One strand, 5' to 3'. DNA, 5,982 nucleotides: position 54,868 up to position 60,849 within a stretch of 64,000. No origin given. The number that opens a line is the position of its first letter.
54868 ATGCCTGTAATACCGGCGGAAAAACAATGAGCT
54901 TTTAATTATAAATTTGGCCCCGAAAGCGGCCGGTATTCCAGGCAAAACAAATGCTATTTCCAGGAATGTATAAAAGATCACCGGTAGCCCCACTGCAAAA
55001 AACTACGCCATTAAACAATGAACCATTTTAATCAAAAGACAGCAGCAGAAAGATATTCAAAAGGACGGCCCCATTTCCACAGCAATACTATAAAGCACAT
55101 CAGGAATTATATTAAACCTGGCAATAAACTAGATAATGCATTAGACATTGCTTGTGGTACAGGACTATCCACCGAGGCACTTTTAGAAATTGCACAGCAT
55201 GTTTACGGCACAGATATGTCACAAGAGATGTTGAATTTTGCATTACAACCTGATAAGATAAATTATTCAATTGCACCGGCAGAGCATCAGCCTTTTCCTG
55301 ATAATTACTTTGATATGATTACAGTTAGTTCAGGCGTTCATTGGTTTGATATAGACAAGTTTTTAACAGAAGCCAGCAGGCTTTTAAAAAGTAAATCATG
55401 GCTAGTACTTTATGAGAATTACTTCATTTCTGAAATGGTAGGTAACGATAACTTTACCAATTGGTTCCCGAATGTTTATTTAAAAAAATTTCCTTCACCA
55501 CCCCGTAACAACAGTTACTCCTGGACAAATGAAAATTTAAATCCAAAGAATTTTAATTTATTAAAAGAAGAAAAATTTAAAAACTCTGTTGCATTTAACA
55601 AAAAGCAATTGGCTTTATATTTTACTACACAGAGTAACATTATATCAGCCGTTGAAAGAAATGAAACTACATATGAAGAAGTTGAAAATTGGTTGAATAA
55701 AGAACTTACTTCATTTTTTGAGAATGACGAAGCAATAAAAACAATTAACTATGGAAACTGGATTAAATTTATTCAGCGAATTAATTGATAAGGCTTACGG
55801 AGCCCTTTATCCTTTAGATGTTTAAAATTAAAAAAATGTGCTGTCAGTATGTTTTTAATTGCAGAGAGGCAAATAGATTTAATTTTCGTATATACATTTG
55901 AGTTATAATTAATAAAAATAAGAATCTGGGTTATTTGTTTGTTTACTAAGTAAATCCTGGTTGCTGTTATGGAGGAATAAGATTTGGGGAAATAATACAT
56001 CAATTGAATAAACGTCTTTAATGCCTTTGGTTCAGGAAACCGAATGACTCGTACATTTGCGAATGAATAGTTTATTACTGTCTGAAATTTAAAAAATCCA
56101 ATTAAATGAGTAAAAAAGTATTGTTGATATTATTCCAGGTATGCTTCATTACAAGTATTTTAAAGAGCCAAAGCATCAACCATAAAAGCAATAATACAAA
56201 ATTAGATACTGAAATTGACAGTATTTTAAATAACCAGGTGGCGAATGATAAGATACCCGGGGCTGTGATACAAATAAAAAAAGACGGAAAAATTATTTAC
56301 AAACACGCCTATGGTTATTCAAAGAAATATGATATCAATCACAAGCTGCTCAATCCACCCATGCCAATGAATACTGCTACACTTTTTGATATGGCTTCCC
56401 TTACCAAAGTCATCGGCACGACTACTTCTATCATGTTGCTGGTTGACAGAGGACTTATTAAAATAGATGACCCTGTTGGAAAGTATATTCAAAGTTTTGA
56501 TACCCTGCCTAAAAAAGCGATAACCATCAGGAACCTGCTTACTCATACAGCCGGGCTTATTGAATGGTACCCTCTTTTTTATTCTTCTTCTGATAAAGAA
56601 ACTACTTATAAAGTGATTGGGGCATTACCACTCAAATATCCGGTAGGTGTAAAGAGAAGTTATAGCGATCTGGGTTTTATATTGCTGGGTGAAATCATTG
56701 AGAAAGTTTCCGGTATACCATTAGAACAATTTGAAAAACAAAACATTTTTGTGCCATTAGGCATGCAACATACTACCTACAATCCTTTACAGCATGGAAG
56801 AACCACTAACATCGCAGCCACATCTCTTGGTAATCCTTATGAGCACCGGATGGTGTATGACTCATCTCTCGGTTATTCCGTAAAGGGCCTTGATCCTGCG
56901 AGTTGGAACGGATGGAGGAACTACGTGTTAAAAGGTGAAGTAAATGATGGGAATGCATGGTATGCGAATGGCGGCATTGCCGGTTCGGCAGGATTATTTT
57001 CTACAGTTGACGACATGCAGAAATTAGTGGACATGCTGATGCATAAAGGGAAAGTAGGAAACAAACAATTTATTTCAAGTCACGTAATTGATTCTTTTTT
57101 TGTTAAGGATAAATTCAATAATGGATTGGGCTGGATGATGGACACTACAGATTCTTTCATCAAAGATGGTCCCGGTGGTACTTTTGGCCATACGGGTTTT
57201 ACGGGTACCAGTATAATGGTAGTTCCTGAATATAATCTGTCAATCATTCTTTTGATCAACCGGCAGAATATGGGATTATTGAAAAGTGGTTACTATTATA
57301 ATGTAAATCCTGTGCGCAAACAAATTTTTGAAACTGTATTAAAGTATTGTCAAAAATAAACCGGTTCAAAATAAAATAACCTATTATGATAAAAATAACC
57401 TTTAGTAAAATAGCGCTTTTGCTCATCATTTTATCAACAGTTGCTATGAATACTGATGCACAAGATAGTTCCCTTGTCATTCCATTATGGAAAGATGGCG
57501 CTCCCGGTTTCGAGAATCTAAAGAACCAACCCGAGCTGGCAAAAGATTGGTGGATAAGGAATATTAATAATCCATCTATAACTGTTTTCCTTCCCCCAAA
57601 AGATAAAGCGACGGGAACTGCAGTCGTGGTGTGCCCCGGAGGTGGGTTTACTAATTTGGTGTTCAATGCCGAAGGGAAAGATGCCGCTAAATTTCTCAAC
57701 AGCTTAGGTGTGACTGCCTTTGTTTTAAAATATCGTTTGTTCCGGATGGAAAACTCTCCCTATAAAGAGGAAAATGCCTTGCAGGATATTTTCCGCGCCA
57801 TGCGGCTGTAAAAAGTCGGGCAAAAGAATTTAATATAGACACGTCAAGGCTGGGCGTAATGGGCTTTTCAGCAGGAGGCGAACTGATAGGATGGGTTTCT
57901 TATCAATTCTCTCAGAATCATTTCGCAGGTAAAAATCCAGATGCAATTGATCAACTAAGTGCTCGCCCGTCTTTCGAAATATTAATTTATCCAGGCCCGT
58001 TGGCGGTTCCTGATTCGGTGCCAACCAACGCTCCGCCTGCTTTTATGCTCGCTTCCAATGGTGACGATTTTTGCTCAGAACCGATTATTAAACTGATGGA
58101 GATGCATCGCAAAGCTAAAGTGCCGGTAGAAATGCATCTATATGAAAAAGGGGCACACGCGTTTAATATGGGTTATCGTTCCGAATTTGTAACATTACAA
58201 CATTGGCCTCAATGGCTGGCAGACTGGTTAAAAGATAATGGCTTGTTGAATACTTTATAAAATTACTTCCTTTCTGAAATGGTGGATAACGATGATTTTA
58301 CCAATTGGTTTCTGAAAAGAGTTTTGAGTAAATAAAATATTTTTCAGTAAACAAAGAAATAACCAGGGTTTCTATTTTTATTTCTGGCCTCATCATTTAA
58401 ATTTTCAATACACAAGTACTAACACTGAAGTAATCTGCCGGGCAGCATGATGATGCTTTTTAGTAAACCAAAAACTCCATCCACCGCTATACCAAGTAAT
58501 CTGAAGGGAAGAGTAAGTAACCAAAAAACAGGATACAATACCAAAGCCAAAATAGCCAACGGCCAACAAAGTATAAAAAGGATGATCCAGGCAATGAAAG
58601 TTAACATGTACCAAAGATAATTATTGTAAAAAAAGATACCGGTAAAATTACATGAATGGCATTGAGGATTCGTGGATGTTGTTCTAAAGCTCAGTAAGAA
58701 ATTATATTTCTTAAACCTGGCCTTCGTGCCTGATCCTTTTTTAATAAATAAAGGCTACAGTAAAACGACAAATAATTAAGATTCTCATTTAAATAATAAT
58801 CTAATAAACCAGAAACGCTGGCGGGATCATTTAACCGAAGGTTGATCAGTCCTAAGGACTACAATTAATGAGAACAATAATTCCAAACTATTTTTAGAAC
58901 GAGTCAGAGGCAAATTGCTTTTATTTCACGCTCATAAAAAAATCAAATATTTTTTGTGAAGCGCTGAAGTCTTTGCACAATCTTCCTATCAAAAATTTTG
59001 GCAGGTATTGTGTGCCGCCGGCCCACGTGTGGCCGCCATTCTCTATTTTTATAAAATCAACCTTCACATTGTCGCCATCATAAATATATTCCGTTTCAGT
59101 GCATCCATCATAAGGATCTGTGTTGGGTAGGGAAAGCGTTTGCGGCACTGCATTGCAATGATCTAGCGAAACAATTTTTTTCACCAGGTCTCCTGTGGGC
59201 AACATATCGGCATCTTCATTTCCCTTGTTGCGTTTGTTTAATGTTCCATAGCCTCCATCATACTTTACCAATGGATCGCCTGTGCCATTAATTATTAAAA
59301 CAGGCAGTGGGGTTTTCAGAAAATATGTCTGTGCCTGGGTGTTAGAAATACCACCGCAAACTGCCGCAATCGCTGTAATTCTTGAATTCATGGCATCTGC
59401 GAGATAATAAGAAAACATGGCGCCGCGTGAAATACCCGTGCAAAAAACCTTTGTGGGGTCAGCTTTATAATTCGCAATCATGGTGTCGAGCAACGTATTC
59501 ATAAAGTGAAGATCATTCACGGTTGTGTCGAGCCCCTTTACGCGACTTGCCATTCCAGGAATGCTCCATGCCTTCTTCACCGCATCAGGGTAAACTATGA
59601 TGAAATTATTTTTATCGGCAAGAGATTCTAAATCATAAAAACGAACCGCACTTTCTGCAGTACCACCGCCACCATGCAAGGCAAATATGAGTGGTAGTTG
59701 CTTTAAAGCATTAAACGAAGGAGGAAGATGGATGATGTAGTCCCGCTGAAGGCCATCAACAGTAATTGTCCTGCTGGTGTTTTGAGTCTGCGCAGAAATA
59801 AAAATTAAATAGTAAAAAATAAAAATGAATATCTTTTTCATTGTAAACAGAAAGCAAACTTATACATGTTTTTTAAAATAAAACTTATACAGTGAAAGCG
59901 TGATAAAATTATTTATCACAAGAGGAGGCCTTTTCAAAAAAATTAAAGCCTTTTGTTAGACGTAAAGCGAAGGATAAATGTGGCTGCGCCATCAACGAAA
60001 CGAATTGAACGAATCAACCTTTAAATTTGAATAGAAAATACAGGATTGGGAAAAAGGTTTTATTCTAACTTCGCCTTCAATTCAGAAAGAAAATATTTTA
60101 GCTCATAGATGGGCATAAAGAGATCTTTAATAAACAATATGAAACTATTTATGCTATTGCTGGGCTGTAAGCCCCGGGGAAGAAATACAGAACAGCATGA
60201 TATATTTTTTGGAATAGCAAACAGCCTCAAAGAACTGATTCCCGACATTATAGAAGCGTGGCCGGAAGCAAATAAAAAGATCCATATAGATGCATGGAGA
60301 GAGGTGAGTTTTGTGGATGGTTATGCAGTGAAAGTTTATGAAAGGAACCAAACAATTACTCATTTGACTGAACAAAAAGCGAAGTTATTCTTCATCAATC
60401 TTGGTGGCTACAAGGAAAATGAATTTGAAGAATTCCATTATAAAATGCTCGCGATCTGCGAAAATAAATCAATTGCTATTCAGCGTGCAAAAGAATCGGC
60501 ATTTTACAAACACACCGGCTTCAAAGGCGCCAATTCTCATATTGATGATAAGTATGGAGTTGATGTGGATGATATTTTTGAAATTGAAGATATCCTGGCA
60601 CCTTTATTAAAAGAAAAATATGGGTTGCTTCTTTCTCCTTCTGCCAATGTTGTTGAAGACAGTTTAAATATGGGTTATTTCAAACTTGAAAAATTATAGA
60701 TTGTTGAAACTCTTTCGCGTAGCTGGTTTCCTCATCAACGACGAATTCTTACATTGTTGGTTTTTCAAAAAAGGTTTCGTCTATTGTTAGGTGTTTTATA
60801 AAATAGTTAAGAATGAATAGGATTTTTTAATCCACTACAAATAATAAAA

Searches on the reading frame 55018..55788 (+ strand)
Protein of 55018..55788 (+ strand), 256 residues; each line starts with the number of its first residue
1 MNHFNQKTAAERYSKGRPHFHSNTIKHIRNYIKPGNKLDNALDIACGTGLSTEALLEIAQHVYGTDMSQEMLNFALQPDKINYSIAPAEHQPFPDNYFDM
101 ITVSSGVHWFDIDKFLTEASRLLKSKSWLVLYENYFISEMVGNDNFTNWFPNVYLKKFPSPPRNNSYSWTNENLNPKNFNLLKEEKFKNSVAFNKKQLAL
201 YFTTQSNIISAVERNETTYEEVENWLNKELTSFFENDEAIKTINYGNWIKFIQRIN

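Call 13: search_protein_families(library=pfam, proteins=[window:55018-55788:+])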
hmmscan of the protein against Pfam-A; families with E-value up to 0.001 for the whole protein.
window:55018-55788:+ (256 aa): 7 families
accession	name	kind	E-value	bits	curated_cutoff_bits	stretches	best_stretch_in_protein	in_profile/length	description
PF08241.18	Methyltransf_11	-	6.4e-20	72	21.2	1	42-130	1-94/95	Methyltransferase domain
PF13649.12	Methyltransf_25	-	1.4e-15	58.1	27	1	42-125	2-95/97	Methyltransferase domain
PF01209.24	Ubie_methyltran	-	4.6e-11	43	20.1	1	36-153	46-173/233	ubiE/COQ5 methyltransferase family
PF13847.12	Methyltransf_31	-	7.5e-10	39.1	27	1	39-135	5-113/145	Methyltransferase domain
PF08242.18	Methyltransf_12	-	5.1e-09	37.2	30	1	42-126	1-95/98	Methyltransferase domain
PF13489.12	Methyltransf_23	-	3.6e-05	24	27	1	27-131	11-116/164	Methyltransferase domain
PF03141.22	Methyltransf_29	-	0.00017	20.7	23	1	23-131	103-217/506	Putative S-adenosyl-L-methionine-dependent methyltransferase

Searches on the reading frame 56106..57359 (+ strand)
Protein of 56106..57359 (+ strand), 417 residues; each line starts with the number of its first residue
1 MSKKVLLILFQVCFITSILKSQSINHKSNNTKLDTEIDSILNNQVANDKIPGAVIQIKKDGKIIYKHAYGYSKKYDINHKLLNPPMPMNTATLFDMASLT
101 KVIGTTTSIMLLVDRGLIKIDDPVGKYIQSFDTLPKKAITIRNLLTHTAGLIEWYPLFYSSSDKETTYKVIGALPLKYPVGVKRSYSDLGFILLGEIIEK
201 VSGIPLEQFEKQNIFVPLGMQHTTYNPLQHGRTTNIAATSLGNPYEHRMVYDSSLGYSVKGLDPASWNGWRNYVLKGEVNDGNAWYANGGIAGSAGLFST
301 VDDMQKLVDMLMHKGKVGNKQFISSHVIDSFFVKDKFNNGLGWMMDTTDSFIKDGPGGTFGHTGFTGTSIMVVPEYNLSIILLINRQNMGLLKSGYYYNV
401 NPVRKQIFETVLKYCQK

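Call 13: search_protein_families(library=pfam, proteins=[window:56106-57359:+])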
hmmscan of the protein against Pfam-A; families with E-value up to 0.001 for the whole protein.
window:56106-57359:+ (417 aa): 1 family
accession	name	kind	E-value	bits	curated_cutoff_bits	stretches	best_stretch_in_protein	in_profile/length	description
PF00144.29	Beta-lactamase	-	9.3e-64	216.1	27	1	38-388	2-312/329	Beta-lactamase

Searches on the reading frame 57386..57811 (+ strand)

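Call 13: search_protein_families(library=pfam, proteins=[window:57386-57811:+])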
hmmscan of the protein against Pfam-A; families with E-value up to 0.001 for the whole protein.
window:57386-57811:+ (141 aa): 0 families

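Call 72: search_protein_families(library=ncbifam, proteins=[window:57386-57811:+], max_evalue=0.01)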
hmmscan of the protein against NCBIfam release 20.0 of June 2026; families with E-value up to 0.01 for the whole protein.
window:57386-57811:+ (141 aa): 3 families
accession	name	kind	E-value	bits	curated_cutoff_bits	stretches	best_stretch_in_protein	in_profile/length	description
NF042968.1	AcxylEst_AxeA1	equivalog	3.9e-15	55.1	700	1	63-140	36-106/459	acetylxylan esterase AxeA1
NF041902.1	pecacetest_PaeX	equivalog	5.1e-13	48.7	550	1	19-140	9-137/318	pectin acetylesterase PaeX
NF052620.1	AryltfaseLP1002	equivalog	0.0011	18.4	300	1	73-138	28-90/265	lp_1002 family arylesterase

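Call 73: search_protein_families(library=phrogs, proteins=[window:57386-57811:+], max_evalue=0.01)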
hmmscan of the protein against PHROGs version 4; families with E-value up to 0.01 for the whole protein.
window:57386-57811:+ (141 aa): 0 families

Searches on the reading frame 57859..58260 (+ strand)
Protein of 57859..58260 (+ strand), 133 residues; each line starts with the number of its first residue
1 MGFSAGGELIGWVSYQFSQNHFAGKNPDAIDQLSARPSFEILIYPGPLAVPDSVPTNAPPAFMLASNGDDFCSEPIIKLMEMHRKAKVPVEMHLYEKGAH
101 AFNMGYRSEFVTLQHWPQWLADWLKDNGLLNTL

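Call 13: search_protein_families(library=pfam, proteins=[window:57859-58260:+])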
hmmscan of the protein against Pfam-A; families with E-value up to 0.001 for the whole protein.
window:57859-58260:+ (133 aa): 1 family
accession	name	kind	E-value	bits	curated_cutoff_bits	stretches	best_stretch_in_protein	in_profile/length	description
PF07859.19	Abhydrolase_3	-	0.00022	21.5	25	0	57-103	164-209/210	alpha/beta hydrolase fold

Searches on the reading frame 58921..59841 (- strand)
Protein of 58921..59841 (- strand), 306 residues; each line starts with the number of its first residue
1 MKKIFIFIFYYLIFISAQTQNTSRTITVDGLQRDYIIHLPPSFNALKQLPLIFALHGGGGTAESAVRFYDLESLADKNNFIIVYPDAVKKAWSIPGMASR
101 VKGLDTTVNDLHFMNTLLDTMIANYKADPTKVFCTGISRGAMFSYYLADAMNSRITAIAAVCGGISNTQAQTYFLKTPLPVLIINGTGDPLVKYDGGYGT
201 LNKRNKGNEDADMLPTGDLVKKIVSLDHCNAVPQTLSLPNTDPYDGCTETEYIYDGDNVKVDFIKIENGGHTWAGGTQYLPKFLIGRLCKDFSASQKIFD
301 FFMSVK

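Call 13: search_protein_families(library=pfam, proteins=[window:58921-59841:-])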
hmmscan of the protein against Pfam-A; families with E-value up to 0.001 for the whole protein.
window:58921-59841:- (306 aa): 3 families
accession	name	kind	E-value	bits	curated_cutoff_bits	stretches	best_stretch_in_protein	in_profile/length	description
PF10503.15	Esterase_PHB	-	2.2e-07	30.8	23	1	35-163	3-130/219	Esterase PHB depolymerase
PF00756.26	Esterase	-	1.5e-05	25.3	22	1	35-150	10-135/251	Putative esterase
PF00561.26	Abhydrolase_1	-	0.00074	19.7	25.8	0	50-166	1-104/245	alpha/beta hydrolase fold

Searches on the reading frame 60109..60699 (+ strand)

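Call 13: search_protein_families(library=pfam, proteins=[window:60109-60699:+])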
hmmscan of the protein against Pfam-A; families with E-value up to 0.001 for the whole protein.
window:60109-60699:+ (196 aa): 1 family
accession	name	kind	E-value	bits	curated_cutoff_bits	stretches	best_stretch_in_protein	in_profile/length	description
PF07566.17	DUF1543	-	1.1e-19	70.4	22.9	1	25-76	1-52/52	Domain of Unknown Function (DUF1543)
